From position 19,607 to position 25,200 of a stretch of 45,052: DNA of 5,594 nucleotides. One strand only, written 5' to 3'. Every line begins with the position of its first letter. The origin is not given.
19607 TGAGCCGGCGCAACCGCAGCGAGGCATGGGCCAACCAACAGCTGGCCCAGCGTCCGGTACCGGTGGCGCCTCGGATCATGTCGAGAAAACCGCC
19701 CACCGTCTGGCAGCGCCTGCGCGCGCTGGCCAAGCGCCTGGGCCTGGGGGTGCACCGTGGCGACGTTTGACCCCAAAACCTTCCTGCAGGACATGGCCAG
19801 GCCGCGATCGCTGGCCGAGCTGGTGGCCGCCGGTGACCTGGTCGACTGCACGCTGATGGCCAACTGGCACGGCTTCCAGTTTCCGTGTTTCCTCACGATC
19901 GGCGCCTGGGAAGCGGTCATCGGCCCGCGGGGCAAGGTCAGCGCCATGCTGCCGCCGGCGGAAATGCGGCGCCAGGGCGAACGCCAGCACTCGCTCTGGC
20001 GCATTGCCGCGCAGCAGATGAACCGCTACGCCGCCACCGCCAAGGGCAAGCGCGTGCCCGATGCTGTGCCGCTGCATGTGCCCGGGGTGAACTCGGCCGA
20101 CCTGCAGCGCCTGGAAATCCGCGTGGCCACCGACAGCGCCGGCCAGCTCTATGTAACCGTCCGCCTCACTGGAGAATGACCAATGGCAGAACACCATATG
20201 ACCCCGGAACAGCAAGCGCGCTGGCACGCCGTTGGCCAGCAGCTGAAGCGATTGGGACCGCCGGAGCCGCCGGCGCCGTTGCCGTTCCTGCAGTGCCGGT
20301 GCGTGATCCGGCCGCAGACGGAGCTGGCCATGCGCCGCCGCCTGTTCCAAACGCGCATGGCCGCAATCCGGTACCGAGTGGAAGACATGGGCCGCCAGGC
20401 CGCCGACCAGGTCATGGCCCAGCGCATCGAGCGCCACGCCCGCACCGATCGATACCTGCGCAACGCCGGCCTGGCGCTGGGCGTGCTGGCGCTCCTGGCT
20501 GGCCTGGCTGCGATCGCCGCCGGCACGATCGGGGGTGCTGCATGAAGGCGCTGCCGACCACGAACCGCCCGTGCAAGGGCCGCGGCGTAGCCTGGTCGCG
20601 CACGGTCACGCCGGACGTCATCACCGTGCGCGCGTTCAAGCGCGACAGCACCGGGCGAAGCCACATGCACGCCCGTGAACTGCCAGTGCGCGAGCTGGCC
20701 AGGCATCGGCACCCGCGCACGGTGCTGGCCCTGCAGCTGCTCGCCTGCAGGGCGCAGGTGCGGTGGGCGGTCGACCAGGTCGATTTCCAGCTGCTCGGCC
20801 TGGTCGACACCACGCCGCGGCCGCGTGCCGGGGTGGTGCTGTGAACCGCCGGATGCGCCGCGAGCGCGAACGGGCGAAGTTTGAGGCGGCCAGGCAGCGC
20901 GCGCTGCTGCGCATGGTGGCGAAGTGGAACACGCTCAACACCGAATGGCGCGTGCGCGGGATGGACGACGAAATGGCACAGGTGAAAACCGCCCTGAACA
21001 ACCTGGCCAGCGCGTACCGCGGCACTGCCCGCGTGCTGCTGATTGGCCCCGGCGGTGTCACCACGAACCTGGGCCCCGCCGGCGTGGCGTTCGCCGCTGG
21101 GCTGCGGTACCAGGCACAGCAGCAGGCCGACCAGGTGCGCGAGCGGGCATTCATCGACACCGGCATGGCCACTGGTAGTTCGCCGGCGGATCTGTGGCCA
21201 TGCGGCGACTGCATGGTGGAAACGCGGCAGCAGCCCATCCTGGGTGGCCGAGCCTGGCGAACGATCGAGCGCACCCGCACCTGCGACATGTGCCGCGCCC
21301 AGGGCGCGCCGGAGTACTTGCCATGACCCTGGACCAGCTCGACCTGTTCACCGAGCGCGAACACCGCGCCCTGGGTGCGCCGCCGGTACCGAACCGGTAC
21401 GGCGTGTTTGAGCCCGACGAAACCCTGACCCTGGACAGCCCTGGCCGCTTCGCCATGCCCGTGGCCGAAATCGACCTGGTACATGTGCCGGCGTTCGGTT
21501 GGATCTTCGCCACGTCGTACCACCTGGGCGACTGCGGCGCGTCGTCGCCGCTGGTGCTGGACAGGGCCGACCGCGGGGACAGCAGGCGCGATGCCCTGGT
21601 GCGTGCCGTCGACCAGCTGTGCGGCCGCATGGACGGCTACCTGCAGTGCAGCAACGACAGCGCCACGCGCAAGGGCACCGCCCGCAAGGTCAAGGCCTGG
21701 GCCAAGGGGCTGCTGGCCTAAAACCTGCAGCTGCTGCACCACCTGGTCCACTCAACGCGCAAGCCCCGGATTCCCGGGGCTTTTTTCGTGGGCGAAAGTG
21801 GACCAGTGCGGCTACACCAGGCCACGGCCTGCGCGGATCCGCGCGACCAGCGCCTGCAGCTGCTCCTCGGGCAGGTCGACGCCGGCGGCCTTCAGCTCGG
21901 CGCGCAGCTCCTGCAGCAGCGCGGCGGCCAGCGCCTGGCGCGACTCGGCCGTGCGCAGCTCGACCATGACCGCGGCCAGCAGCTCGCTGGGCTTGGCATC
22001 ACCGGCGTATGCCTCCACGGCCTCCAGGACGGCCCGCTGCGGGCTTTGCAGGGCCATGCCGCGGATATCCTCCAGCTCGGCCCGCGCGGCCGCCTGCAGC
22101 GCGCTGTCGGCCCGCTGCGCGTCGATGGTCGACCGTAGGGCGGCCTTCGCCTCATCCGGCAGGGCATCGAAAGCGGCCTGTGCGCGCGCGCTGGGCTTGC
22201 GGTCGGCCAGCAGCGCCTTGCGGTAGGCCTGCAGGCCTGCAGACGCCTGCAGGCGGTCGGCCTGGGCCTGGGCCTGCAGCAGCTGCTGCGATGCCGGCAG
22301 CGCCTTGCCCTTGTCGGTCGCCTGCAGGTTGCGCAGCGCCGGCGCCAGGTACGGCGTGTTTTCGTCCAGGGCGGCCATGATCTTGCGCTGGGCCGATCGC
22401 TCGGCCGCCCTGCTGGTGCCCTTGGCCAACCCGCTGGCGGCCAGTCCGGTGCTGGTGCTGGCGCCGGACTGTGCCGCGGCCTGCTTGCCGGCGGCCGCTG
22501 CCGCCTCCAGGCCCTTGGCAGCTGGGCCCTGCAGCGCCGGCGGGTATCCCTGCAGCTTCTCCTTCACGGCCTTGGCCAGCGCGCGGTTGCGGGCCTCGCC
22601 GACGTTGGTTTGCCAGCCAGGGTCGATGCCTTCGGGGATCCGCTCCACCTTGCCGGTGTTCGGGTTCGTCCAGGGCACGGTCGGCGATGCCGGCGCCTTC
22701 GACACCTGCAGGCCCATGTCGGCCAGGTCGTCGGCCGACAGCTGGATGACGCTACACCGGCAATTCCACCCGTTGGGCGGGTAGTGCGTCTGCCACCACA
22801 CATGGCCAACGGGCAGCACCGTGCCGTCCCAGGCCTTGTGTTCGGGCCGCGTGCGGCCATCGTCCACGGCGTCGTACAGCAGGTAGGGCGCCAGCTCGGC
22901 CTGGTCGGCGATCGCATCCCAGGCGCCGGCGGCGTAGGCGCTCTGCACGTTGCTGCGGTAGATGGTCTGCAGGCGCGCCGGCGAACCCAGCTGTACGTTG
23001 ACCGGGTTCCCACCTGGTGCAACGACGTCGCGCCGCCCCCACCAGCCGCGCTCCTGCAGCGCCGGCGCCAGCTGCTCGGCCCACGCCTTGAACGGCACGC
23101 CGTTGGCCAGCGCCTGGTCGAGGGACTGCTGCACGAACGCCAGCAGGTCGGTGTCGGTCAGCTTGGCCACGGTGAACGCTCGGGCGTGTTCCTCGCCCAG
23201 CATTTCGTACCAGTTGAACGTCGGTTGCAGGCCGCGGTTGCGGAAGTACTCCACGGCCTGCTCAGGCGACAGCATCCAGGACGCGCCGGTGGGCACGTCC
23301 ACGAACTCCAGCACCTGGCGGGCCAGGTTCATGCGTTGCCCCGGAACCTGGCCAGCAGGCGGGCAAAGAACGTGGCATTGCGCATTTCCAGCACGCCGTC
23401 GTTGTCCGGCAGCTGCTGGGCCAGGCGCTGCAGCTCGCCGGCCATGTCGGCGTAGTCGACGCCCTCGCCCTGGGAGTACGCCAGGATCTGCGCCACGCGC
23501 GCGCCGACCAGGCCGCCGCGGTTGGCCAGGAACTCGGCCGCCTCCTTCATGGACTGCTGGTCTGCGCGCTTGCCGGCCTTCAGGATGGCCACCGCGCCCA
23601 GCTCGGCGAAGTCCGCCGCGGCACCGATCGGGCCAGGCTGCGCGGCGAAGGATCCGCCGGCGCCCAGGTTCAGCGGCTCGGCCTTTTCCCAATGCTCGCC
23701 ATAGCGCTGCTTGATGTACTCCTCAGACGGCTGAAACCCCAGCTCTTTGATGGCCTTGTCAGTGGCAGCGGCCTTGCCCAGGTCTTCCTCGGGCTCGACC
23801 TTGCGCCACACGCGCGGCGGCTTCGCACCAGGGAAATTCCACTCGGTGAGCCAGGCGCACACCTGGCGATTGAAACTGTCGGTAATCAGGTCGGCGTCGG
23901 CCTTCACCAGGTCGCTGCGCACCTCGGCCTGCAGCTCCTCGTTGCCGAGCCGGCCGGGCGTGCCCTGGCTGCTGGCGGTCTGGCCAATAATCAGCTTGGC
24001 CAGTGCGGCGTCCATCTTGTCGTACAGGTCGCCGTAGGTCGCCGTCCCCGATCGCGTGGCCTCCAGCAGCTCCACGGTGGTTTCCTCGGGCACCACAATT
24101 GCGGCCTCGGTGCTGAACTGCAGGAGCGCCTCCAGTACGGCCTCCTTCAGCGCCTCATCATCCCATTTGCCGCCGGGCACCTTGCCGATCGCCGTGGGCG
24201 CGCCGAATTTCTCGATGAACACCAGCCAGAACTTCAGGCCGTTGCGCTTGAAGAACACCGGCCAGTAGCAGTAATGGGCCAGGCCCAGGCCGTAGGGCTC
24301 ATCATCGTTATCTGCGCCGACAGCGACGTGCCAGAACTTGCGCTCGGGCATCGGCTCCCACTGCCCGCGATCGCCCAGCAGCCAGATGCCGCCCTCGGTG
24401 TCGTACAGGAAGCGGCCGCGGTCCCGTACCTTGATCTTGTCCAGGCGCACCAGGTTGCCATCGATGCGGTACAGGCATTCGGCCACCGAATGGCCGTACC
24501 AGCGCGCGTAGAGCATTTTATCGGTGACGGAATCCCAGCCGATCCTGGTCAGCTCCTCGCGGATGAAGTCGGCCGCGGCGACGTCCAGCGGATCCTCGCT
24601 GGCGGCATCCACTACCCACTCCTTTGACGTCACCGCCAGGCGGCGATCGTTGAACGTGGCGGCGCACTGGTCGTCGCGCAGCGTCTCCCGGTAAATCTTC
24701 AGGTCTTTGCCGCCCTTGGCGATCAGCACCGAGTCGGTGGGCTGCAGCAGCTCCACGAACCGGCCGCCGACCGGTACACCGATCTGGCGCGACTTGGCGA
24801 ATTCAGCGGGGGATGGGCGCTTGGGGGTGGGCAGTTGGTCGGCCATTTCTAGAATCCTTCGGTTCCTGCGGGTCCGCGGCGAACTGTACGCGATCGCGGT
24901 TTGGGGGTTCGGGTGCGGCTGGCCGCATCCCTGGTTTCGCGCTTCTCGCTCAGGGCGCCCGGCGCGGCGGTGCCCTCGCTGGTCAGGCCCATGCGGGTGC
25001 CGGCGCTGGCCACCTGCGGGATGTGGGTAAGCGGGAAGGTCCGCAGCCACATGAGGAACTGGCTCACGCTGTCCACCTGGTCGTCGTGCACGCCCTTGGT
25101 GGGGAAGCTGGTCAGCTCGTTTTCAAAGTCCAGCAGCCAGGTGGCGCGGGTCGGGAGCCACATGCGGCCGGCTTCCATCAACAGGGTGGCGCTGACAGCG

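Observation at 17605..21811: Self-contained antisense cassette of 12 small unknown genes inside the head-morphogenesis operon: a candidate novel accessory or anti-defence island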

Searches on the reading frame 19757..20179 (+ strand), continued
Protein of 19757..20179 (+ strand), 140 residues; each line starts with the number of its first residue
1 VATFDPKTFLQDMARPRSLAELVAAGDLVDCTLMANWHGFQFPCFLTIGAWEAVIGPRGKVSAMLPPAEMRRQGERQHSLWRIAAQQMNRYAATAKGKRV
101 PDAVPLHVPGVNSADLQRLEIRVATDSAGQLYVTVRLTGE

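Call 89: search_protein_families(library=pfam, alignment_id=A2, max_evalue=0.1)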
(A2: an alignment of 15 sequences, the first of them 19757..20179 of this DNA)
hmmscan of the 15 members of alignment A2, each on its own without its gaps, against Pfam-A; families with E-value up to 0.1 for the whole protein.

A. member 1, window:19757-20179:+ (140 aa): 0 families

B. families by the number of members that match (of 15 scanned): 4 families
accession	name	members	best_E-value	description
PF20213.3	DUF6573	8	2.4e-05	Family of unknown function (DUF6573)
PF12019.13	GspH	1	0.0087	Type II transport protein GspH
PF22255.2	Gp44-like_2nd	1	0.018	Baseplate hub protein gp44-like, second domain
PF08294.17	TIM21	1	0.039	TIM21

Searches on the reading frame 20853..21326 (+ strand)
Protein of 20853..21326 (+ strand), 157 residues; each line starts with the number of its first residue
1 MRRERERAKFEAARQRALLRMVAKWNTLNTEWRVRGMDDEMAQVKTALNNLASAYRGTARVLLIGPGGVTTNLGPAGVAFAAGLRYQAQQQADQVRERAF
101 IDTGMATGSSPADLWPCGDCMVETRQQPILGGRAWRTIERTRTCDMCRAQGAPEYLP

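Call 9: search_protein_families(library=pfam, max_evalue=0.1, proteins=[window:20853-21326:+])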
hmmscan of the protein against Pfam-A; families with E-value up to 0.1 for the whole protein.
window:20853-21326:+ (157 aa): 0 families

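Call 11: search_protein_families(library=phrogs, max_evalue=0.01, proteins=[window:20853-21326:+])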
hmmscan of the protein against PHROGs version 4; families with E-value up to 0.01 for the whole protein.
window:20853-21326:+ (157 aa): 0 families

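Call 37: search_protein_families(library=ncbifam, max_evalue=1, proteins=[window:20853-21326:+])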
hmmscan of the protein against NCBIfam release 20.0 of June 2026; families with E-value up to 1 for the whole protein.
window:20853-21326:+ (157 aa): 0 families

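Call 79: search_solved_structures(query=window:20853-21326:+, max_evalue=1)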
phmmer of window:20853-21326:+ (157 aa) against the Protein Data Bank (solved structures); distinct sequences matched with E-value up to 1: 3.
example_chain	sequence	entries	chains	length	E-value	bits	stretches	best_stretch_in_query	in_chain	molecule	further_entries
9pa1_A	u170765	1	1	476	0.12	15.3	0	21-54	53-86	Soluble cytochrome b562,Kappa-type opioid receptor chimera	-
8zrn_B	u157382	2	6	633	0.47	13.4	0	23-54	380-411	Neuronal acetylcholine receptor subunit beta-4,Soluble cytochrome b562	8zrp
6ziv_AAA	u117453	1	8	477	0.85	12.5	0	62-117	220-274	Beta-glucosidase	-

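Call 81: search_protein_families(library=padloc, max_evalue=0.01, proteins=[window:20853-21326:+])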
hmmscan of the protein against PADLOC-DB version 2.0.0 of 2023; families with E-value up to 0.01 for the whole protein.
window:20853-21326:+ (157 aa): 0 families

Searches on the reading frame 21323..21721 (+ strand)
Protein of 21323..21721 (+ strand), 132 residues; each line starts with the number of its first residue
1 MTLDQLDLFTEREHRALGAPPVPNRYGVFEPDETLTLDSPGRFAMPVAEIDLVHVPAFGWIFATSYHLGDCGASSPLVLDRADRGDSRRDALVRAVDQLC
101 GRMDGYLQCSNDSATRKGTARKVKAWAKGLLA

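Call 9: search_protein_families(library=pfam, max_evalue=0.1, proteins=[window:21323-21721:+])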
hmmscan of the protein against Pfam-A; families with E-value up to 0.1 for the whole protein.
window:21323-21721:+ (132 aa): 1 family
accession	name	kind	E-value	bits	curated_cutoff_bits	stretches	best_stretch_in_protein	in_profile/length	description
PF10062.14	DUF2300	-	0.052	14.2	25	1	81-130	11-63/127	Predicted secreted protein (DUF2300)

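Call 11: search_protein_families(library=phrogs, max_evalue=0.01, proteins=[window:21323-21721:+])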
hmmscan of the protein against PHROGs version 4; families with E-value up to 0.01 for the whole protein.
window:21323-21721:+ (132 aa): 0 families

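Call 37: search_protein_families(library=ncbifam, max_evalue=1, proteins=[window:21323-21721:+])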
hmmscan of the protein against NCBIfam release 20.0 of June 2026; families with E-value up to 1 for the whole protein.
window:21323-21721:+ (132 aa): 0 families

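Call 77: search_solved_structures(query=window:21323-21721:+, max_evalue=1)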
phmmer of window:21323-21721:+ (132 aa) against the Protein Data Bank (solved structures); distinct sequences matched with E-value up to 1: 0.

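Call 81: search_protein_families(library=padloc, max_evalue=0.01, proteins=[window:21323-21721:+])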
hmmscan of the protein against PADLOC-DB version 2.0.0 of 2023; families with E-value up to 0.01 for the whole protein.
window:21323-21721:+ (132 aa): 0 families

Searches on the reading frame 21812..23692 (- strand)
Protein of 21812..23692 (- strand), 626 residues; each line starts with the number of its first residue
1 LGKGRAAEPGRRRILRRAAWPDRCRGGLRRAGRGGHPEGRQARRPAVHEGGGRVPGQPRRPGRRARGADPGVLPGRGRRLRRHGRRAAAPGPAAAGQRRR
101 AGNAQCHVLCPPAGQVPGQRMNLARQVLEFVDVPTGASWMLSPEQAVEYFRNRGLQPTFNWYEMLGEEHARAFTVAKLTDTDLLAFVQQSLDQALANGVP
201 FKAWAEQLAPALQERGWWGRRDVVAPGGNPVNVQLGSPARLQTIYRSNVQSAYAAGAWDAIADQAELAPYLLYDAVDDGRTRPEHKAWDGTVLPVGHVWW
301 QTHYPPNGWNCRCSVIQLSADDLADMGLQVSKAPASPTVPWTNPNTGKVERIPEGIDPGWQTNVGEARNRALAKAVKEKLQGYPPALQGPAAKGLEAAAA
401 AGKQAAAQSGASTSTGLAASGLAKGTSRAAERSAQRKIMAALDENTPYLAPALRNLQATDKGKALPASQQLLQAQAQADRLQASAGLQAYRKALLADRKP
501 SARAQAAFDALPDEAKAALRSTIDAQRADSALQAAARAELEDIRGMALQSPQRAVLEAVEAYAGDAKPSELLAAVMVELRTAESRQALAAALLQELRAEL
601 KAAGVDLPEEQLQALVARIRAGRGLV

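Call 9: search_protein_families(library=pfam, max_evalue=0.1, proteins=[window:21812-23692:-])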
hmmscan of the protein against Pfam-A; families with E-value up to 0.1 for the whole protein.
window:21812-23692:- (626 aa): 1 family
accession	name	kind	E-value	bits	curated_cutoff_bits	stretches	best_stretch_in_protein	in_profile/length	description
PF04233.19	Phage_Mu_F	-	6.8e-23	82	29.6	1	187-316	3-112/112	Phage Mu protein F like protein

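Call 11: search_protein_families(library=phrogs, max_evalue=0.01, proteins=[window:21812-23692:-])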
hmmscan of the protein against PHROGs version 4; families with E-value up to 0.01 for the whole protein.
window:21812-23692:- (626 aa): 10 families
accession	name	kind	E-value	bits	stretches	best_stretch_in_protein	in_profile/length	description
phrog_220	-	head and packaging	3.7e-88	297.9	1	136-481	895-1223/1338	minor head protein and DNA pilot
phrog_28631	-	unknown function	2.4e-25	90.2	1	168-367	58-243/550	-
phrog_19194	-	unknown function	4.2e-17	63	1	241-329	123-211/438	-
phrog_23416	-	unknown function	3.9e-16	60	1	239-320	98-179/459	-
phrog_35074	-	unknown function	1.1e-13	51.1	1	241-318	554-631/890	-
phrog_6577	-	unknown function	4e-06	26.4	1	170-318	102-229/1066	-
phrog_3517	-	head and packaging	1.7e-05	25.3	1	242-321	236-331/371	head morphogenesis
phrog_595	-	head and packaging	0.00017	22.1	1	187-323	189-302/513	head maturation protease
phrog_324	-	head and packaging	0.00034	20.7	1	277-316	272-315/624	head morphogenesis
phrog_2468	-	head and packaging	0.0021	18.6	1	187-296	152-239/303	head morphogenesis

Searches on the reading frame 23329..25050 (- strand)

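Call 9: search_protein_families(library=pfam, max_evalue=0.1, proteins=[window:23329-25050:-])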
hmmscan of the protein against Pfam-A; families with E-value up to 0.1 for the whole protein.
window:23329-25050:- (573 aa): 2 families
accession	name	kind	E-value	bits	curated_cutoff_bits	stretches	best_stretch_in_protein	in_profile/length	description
PF06074.18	Portal_Mu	-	6.8e-102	341.7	23.9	1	118-451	2-335/336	Portal protein of Mu bacteriophage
PF21919.2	P23-45_portal_barrel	-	0.00067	18.8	27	1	72-183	11-120/448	Phage P23-45 portal protein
